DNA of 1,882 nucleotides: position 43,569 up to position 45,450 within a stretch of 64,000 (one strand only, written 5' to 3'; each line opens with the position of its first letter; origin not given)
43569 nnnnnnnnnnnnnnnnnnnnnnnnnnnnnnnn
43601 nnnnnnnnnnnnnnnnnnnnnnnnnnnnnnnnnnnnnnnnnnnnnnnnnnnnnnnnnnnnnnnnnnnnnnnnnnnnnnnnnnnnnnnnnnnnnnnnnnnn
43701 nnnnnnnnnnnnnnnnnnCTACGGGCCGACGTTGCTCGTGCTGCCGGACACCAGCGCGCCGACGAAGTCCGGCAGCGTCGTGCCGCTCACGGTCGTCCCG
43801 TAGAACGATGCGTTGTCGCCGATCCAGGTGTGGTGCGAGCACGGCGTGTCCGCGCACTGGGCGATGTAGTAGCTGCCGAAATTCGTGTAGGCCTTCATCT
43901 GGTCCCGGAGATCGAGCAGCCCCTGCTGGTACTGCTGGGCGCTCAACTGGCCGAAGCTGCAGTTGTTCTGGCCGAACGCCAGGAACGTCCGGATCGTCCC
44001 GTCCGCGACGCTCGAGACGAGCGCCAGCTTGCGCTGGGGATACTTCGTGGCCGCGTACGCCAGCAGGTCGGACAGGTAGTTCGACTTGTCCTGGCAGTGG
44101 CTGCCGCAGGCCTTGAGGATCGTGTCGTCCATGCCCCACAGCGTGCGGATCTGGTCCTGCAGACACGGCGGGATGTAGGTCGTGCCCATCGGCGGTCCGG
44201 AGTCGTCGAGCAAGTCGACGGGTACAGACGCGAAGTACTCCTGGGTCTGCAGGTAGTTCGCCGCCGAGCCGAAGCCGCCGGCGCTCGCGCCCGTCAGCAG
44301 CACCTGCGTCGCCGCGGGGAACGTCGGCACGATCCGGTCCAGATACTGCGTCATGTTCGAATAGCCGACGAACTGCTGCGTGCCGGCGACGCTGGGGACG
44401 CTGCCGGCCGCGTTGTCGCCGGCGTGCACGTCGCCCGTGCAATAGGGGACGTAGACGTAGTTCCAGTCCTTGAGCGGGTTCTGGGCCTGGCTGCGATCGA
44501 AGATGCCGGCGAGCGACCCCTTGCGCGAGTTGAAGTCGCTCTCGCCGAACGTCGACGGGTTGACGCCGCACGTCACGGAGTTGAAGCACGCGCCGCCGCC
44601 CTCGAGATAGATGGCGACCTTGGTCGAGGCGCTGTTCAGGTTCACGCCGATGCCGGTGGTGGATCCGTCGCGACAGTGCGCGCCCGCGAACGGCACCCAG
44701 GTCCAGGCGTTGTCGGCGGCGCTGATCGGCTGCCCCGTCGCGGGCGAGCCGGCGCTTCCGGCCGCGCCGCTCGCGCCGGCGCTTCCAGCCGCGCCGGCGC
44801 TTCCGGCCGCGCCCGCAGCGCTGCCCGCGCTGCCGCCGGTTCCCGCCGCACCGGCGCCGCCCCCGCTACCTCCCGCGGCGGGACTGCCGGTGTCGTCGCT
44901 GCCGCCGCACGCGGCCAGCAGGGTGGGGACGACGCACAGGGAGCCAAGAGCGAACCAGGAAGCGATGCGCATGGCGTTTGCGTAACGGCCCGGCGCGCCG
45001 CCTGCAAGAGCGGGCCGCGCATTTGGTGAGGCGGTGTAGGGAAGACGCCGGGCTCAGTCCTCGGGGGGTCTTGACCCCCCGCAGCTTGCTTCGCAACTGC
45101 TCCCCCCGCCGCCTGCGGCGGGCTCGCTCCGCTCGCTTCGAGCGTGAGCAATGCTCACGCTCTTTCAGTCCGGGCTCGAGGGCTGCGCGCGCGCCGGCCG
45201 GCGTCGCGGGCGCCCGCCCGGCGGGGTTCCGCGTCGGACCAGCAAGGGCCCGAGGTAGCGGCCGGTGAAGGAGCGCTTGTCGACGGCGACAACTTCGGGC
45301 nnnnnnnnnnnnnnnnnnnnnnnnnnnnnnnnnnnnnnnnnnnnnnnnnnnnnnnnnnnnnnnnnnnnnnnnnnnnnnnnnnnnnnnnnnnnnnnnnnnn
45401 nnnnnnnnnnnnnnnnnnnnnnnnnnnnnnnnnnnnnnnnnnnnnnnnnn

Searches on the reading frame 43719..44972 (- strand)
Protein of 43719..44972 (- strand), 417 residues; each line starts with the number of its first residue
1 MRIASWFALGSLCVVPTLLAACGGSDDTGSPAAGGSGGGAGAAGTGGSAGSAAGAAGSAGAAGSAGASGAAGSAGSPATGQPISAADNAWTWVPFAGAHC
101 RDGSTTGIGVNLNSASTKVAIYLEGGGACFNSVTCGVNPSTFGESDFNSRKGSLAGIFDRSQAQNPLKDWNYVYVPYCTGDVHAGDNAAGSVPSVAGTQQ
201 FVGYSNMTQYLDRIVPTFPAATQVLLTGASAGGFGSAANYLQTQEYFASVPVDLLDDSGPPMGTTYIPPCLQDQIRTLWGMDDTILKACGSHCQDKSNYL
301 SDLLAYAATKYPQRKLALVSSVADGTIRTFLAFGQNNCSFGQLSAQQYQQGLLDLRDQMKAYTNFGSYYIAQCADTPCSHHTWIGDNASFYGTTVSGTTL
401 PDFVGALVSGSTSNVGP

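Call 20: find_encoding_contigs(protein=window:43719-44972:-, flank=10000, max_places=6)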
Protein window:43719-44972:- (417 aa): no gene with exactly this product is on record in the collection.

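Call 67: search_protein_families(library=pfam, proteins=[window:43719-44972:-], max_evalue=0.00001)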
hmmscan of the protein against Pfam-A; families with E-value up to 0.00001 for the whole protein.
window:43719-44972:- (417 aa): 1 family
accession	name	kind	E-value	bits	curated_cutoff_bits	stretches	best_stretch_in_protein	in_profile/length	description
PF03283.19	PAE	-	3.2e-24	86.2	26.6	1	96-264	20-191/355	Pectinacetylesterase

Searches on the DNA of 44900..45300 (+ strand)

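Call 10: search_rna_families(source=window, start=44900, end=45300, threshold=evalue, max_evalue=10)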
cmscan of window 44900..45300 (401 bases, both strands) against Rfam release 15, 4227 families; matches with E-value up to 10: 5.
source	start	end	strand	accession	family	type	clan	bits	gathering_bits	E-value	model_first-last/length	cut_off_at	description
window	44945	45019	+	RF03015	Transposase-2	Gene; sRNA;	-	17.6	42.7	0.33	1-69/69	no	Transposase-2 RNA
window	45036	45108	+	RF00912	mir-877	Gene; miRNA;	-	17.1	47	1.2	1-86/86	no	mir-877 microRNA precursor family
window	45003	45087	-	RF02497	Atu_C10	Gene; sRNA;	-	16.2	60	1.1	1-89/89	no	Rhizobiales sRNA Atu_C10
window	45230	45287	+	RF02831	Scr2736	Gene; sRNA;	-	14.4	43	9.8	1-64/64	no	Streptomyces RNA 2736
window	45002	45078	-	RF01151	snoU82P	Gene; snRNA; snoRNA; CD-box;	-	9.6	42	6.3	1-55/55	no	Small nucleolar RNA U82P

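Call 60: search_dna_similar(query=window:45040-45170:+, collection=plasmids, mode=distant, max_rows=10)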
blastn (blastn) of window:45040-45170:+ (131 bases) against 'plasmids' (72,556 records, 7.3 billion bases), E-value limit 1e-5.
No match.
